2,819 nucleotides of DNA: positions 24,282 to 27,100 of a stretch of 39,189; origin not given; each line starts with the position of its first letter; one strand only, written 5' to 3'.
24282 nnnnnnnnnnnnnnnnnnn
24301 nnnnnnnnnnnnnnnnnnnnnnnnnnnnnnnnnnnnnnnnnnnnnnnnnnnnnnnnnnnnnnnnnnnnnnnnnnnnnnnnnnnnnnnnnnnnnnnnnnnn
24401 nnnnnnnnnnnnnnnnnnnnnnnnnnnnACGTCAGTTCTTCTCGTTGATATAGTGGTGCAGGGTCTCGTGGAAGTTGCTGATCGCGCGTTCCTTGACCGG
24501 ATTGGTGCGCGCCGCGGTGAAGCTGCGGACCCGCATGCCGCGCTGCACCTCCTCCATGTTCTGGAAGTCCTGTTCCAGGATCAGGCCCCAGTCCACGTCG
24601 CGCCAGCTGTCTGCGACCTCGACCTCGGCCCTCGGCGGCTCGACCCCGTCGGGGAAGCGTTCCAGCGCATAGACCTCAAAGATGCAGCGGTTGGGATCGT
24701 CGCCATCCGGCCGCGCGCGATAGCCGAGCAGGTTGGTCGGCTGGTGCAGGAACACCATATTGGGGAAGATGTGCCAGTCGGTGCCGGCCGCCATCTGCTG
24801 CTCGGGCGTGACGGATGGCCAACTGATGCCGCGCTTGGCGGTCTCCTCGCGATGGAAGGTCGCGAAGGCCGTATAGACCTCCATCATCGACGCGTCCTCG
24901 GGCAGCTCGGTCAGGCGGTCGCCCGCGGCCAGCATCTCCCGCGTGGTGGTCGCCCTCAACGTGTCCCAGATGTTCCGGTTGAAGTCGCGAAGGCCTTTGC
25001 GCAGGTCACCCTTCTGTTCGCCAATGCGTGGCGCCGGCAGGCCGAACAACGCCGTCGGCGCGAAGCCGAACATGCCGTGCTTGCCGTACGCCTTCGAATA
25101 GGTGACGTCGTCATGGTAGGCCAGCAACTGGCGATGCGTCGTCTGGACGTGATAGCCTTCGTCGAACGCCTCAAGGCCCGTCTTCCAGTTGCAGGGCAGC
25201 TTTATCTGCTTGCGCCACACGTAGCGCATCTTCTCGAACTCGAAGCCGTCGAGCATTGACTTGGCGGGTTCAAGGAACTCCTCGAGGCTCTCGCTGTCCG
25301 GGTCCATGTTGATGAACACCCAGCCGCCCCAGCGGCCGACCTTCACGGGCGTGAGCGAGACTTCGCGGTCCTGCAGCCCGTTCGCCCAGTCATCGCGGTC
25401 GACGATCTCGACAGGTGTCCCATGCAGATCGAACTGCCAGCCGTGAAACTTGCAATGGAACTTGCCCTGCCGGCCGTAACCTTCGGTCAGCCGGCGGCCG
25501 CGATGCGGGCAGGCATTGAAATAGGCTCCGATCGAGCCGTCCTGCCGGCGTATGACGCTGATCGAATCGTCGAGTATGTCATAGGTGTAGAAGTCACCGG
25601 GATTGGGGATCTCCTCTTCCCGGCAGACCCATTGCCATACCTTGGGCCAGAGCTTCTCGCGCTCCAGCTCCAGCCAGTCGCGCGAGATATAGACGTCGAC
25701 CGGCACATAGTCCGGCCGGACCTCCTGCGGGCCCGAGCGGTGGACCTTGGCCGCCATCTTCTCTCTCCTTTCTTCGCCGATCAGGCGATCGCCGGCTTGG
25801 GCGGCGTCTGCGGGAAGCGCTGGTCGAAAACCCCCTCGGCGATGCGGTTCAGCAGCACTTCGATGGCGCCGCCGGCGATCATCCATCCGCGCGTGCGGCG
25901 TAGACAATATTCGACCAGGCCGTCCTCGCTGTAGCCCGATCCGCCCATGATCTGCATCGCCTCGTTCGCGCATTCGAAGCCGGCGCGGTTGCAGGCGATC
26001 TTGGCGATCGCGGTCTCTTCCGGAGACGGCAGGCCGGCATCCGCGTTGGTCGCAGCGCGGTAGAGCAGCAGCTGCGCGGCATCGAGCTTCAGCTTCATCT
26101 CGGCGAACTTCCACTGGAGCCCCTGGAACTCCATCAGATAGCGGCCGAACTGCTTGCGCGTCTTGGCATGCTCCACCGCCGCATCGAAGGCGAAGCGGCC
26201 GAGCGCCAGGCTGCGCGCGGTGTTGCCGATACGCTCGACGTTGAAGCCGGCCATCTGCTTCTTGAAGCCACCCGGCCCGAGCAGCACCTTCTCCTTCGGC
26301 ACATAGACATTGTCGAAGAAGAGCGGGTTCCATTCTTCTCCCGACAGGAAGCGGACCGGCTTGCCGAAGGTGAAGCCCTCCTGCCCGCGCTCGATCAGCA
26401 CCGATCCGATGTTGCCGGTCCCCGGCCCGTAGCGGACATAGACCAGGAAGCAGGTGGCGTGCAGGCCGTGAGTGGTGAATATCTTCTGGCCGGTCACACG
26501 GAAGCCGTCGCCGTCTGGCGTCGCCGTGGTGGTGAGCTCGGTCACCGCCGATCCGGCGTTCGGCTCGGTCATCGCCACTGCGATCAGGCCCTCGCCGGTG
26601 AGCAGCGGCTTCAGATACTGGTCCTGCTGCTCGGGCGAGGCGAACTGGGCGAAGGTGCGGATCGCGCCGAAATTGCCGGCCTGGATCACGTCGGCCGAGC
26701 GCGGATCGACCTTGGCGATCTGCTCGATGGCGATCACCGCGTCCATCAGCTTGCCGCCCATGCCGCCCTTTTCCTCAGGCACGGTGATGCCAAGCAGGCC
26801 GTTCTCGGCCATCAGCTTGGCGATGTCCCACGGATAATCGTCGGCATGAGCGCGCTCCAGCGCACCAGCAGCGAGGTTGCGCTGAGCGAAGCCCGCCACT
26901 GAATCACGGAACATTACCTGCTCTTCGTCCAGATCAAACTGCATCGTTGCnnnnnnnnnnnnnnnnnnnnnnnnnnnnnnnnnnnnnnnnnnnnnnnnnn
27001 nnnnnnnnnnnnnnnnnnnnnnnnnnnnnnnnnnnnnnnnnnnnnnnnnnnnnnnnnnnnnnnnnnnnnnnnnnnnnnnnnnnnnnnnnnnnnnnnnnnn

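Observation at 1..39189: Oxygenase-heavy steroid/bile-salt-type catabolic supercluster with no visible thiolase, aldolase or reductase partners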

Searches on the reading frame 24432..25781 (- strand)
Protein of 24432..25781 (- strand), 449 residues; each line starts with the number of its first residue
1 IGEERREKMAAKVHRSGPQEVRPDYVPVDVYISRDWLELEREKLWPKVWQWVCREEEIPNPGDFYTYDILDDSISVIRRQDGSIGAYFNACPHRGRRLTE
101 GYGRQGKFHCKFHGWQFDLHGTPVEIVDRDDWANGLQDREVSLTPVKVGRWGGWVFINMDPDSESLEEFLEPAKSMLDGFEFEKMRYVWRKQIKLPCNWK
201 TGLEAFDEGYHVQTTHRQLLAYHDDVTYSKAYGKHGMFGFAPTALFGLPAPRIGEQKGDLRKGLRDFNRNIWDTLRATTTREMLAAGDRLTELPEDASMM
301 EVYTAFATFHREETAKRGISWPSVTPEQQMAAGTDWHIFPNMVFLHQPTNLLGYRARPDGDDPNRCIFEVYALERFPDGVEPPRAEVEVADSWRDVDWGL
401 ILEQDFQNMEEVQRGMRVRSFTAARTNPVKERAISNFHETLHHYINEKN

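Call 18: search_protein_families(library=ncbifam, proteins=[window:24432-25781:-], max_evalue=0.00001)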
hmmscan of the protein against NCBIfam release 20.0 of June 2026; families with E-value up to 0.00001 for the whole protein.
window:24432-25781:- (449 aa): 6 families
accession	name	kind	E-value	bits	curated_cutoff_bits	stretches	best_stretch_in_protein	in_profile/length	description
NF058607.1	GlBtMonoOxGbcA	equivalog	9.9e-32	109.9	670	1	26-221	33-227/420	glycine betaine monooxygenase oxygenase subunit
NF042946.1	3PPDioc_HcaE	equivalog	2.4e-25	89.4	830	1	28-220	18-221/450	3-phenylpropionate/cinnamic acid dioxygenase subunit alpha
TIGR03228.1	anthran_1_2_A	equivalog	2.4e-23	82.6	671.9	1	29-221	19-218/438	anthranilate 1,2-dioxygenase large subunit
TIGR03229.1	benzo_1_2_benA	equivalog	2.1e-21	76.3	780.95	1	29-221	19-220/433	benzoate 1,2-dioxygenase large subunit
NF041684.1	ant_diox_AndAc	equivalog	6e-20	71.2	750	1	25-216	22-222/418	anthranilate 1,2-dioxygenase large subunit AndAc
NF052579.1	BetMthstMoxSdmAMthl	equivalog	5.6e-10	38.7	600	1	63-152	31-120/351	4beta-methylsterol monooxygenase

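Call 37: find_related_loci(query=window:24432-25757:-, collection=genome_contigs, flank=10000)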
Query window:24432-25757:- (441 aa) in genome_contigs; peptide patterns used: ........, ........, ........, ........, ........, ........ (x = any residue, [..] = any of these).
65 stretches matched a pattern; 44 encode a relative of the query (tblastn E <= 1e-3); 44 distinct loci.
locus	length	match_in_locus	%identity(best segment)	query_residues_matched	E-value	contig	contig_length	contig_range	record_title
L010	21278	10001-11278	70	13-438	0e+0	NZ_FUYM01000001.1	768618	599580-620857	Rhizorhabdus histidinilytica strain UM2, whole genome shotgun sequence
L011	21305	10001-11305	69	7-437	0e+0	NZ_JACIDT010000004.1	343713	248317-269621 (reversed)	Sphingobium jiangsuense strain DSM 26189 Ga0373239_04, whole genome shotgun sequence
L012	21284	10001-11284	68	13-441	0e+0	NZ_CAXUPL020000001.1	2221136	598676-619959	Phenylobacterium sp. LjRoot225 LJR225c1, whole genome shotgun sequence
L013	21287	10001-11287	69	9-437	0e+0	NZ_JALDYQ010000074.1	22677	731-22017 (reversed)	MAG: Sphingobium sp. isolate MCT-ROC-40 NODE_929_length_22677_cov_6.909027, whole genome shotgun sequence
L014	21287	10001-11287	68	13-437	0e+0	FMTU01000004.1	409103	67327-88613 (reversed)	Sphingobium faniae strain CGMCC 1.7749 genome assembly, contig: IQ30DRAFT_scaffold00004.4, whole genome shotgun sequence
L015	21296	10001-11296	67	12-439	0e+0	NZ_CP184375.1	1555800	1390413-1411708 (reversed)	Sphingobium sp. R-21 chromosome 2, complete sequence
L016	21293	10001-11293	68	13-438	0e+0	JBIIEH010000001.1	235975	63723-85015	MAG: Sphingobium sp. isolate ME2000-09-26pf_3300044610_group1_bin152 Rohwer_bin2029_scaffold_2_c1, whole genome shotgun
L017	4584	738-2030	67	13-439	0e+0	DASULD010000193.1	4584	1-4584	MAG TPA_asm: Sphingobium sp. isolate SMAG_U1535 k141_1230812, whole genome shotgun sequence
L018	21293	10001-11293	66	13-439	0e+0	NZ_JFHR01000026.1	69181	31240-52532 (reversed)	Sphingobium chlorophenolicum strain NBRC 16172 contig000026, whole genome shotgun sequence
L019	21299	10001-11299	66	13-441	0e+0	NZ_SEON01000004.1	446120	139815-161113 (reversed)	Sphingobium fuliginis strain DSM 18781 NODE_4_length_446120_cov_82.777582, whole genome shotgun sequence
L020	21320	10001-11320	65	7-441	0e+0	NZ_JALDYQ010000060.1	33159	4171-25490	MAG: Sphingobium sp. isolate MCT-ROC-40 NODE_540_length_33159_cov_6.950852, whole genome shotgun sequence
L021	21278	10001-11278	70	13-438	0e+0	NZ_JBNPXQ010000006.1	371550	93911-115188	Sphingomonas zeicaulis strain DSM 100587 Ga0373354_06, whole genome shotgun sequence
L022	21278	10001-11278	70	13-438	0e+0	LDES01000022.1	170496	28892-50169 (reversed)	Sphingomonas sp. Y57 scaffold22, whole genome shotgun sequence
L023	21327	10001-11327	61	1-441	4e-180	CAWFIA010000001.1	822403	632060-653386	MAG: uncultured Alphaproteobacteria bacterium isolate MFD02579.bin.2.42 genome assembly, contig: contig_12403, whole gen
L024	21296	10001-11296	53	12-441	2e-152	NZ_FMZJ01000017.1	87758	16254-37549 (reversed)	Sphingomonas sp. YR710, whole genome shotgun sequence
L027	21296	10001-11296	47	11-433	1e-124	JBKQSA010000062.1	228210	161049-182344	MAG: Steroidobacteraceae bacterium isolate MGr3G3H3I__bin_42 MGr3G3H3I_000000108282, whole genome shotgun sequence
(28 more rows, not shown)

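Call 85: search_protein_families(library=pfam, proteins=[L018:15093-17414:+, L018:17564-18439:+, L010:12953-13924:-, L010:15722-16936:+, L010:17005-19437:+, L012:5030-6262:+, L012:12044-13249:+, L012:15833-18367:-, L027:8764-9960:+, L027:17797-18951:+], max_evalue=0.00001)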
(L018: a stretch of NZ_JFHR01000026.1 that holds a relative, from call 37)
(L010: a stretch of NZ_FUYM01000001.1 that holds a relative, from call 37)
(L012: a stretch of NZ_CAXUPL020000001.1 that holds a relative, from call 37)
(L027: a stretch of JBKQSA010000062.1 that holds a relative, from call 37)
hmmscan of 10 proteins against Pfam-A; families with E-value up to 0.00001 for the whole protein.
L018:15093-17414:+ (773 aa): 2 families
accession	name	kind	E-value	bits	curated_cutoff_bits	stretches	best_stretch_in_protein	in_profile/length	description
PF00593.30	TonB_dep_Rec_b-barrel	-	1.6e-35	124.3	27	1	288-736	18-436/436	TonB dependent receptor-like, beta-barrel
PF07715.20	Plug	-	3e-08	34.6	23.9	1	48-157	2-107/107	TonB-dependent Receptor Plug Domain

L018:17564-18439:+ (291 aa): 1 family
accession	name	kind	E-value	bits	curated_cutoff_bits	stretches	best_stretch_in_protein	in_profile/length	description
PF00892.27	EamA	-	1.4e-28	100.3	28.2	2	12-143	2-134/135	EamA-like transporter family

L010:12953-13924:- (323 aa): 2 families
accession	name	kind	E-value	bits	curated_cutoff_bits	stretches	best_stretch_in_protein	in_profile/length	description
PF12833.13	HTH_18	-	7.3e-23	81.1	33.6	1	238-316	1-79/80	Helix-turn-helix domain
PF00165.29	HTH_AraC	-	1.1e-18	67.3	26.6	2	278-315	2-41/42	Bacterial regulatory helix-turn-helix proteins, AraC family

L010:15722-16936:+ (404 aa): 2 families
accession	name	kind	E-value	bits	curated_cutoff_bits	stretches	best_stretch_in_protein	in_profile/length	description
PF01636.29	APH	-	2.1e-14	54.3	23.2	1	130-342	40-235/239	Phosphotransferase enzyme family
PF02958.26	EcKL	-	1.5e-13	51.2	22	1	126-343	49-288/294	Ecdysteroid kinase-like family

L010:17005-19437:+ (810 aa): 2 families
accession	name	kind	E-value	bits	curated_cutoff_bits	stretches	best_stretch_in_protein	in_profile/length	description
PF00593.30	TonB_dep_Rec_b-barrel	-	1.2e-36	127.9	27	1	361-772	56-435/436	TonB dependent receptor-like, beta-barrel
PF07715.20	Plug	-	1.6e-10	41.9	23.9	1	88-197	2-107/107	TonB-dependent Receptor Plug Domain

L012:5030-6262:+ (410 aa): 1 family
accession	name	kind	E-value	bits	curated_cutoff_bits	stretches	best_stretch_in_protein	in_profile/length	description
PF04909.20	Amidohydro_2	-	2.5e-14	54.2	26.4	1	152-409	61-288/289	Amidohydrolase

L012:12044-13249:+ (401 aa): 3 families
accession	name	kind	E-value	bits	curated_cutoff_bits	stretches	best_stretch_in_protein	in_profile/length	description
PF00108.29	Thiolase_N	-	6.3e-72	242.5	26.4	1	5-267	1-259/260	Thiolase, N-terminal domain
PF02803.24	Thiolase_C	-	3e-39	133.9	27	1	276-398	2-122/123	Thiolase, C-terminal domain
PF00109.32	ketoacyl-synt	-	4e-07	30.3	20.8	1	82-121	166-205/252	Beta-ketoacyl synthase, N-terminal domain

L012:15833-18367:- (844 aa): 2 families
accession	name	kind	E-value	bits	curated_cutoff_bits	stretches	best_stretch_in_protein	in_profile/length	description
PF00593.30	TonB_dep_Rec_b-barrel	-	6.7e-44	151.9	27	1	329-788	57-421/436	TonB dependent receptor-like, beta-barrel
PF07715.20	Plug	-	1.1e-14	55.3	23.9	1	51-164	2-107/107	TonB-dependent Receptor Plug Domain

L027:8764-9960:+ (398 aa): 1 family
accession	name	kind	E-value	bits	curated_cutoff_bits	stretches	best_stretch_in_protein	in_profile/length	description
PF00175.26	NAD_binding_1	-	4.3e-15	56.7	22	1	260-366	1-108/109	Oxidoreductase NAD-binding domain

L027:17797-18951:+ (384 aa): 1 family
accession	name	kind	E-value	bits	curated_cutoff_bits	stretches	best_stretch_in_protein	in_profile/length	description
PF00144.29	Beta-lactamase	-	4.4e-66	223.8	27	1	12-370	2-322/329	Beta-lactamase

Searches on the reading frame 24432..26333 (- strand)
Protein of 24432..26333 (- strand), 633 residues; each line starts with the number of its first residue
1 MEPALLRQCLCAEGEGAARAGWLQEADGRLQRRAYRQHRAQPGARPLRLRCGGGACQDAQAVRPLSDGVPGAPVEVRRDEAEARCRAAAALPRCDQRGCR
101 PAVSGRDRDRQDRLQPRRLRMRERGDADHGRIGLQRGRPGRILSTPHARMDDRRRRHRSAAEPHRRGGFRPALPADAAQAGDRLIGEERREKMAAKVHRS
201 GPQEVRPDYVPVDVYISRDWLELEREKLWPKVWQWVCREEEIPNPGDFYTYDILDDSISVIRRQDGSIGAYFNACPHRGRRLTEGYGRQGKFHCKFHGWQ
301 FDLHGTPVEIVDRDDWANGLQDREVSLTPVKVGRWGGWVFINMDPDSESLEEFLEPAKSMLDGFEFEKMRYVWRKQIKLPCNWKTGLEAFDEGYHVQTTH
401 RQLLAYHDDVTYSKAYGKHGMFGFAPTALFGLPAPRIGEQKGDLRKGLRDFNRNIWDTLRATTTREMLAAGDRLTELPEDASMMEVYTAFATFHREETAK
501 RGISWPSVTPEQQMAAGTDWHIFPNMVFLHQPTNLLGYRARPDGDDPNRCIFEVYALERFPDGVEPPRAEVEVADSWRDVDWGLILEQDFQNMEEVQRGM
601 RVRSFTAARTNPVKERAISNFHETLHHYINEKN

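Call 8: search_protein_families(library=pfam, proteins=[window:24432-26333:-])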
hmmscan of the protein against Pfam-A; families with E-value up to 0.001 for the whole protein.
window:24432-26333:- (633 aa): 2 families
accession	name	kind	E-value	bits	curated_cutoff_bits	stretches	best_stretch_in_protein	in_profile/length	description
PF00848.25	Ring_hydroxyl_A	-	6.5e-26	92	24.9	1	366-629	1-206/208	Ring hydroxylating alpha subunit (catalytic domain)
PF00355.32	Rieske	-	1e-19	70.7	20.3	1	233-310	2-78/88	Rieske [2Fe-2S] domain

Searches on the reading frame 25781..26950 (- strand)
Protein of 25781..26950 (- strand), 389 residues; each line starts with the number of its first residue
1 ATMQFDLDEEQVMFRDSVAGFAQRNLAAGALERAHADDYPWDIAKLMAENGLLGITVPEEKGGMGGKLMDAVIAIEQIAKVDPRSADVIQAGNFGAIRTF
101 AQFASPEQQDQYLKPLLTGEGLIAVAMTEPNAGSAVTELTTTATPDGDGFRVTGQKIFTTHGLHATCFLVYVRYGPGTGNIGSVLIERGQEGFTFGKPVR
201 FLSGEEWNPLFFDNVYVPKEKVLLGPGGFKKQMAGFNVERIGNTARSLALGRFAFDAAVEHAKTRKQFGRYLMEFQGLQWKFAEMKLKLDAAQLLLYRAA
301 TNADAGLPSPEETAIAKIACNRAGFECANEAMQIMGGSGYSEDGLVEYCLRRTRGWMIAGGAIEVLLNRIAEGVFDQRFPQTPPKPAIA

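Call 18: search_protein_families(library=ncbifam, proteins=[window:25781-26950:-], max_evalue=0.00001)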
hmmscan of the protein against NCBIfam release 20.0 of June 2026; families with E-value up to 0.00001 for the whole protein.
window:25781-26950:- (389 aa): 21 families
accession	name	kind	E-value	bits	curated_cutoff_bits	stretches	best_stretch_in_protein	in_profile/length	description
NF042439.1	SulpropCoADesulf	equivalog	8.5e-79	265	600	1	18-382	4-378/379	3-sulfinopropanoyl-CoA desulfinase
NF042972.1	AcrlCoAredClosAcrC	equivalog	5.5e-71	239.2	640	1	3-365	1-367/378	acryloyl-CoA reductase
NF053553.1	prodigi_MBC_PigA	equivalog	9.6e-52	176.3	500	1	3-348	1-354/381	prodigiosin MBC biosynthesis dehydrogenase PigA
NF008997.0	PRK12341.1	equivalog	3.9e-51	174.3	537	1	3-367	1-369/382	acyl-CoA dehydrogenase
NF045652.1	ProlPCPDhRedW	equivalog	2.9e-49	167.9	650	1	10-372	3-371/376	L-prolyl-[peptidyl-carrier protein] dehydrogenase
NF045552.1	GlutCoADH_Des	equivalog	2.1e-48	165.5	470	1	3-365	1-370/387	glutaryl-CoA dehydrogenase Acd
NF002885.1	PRK03354.1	equivalog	1.1e-42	146.4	540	1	3-372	1-371/378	crotonobetainyl-CoA dehydrogenase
NF043006.1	CyhCrbnylCoADH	equivalog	9.1e-42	143.4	650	1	8-362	5-363/380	cyclohexane-1-carbonyl-CoA dehydrogenase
TIGR03207.1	cyc_hxne_CoA_dh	equivalog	6.8e-40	136.9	575.35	1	7-370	1-367/372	cyclohexanecarboxyl-CoA dehydrogenase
NF058590.1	AcCoDHFadEBacil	equivalog_domain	4.4e-38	131.2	600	1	6-364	20-400/586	acyl-CoA dehydrogenase FadE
NF049984.1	Rv1679_FadE16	equivalog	1.5e-25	90.2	600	1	37-359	23-350/371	Rv1679 family acyl-CoA dehydrogenase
TIGR04022.1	sulfur_SfnB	equivalog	9.3e-23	80.7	430.9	1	23-320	18-317/391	SfnB family sulfur acquisition oxidoreductase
TIGR03203.1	pimD_small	equivalog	1.8e-22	80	652.7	1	5-352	2-354/378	pimeloyl-CoA dehydrogenase small subunit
NF052270.1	Staph_DH_FadE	equivalog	6.3e-19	68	600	1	78-341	95-360/400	acyl-CoA dehydrogenase FadE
NF050027.1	acylCoADhIpdE2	equivalog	1.7e-18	67.2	450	1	238-341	186-277/311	acyl-CoA dehydrogenase IpdE2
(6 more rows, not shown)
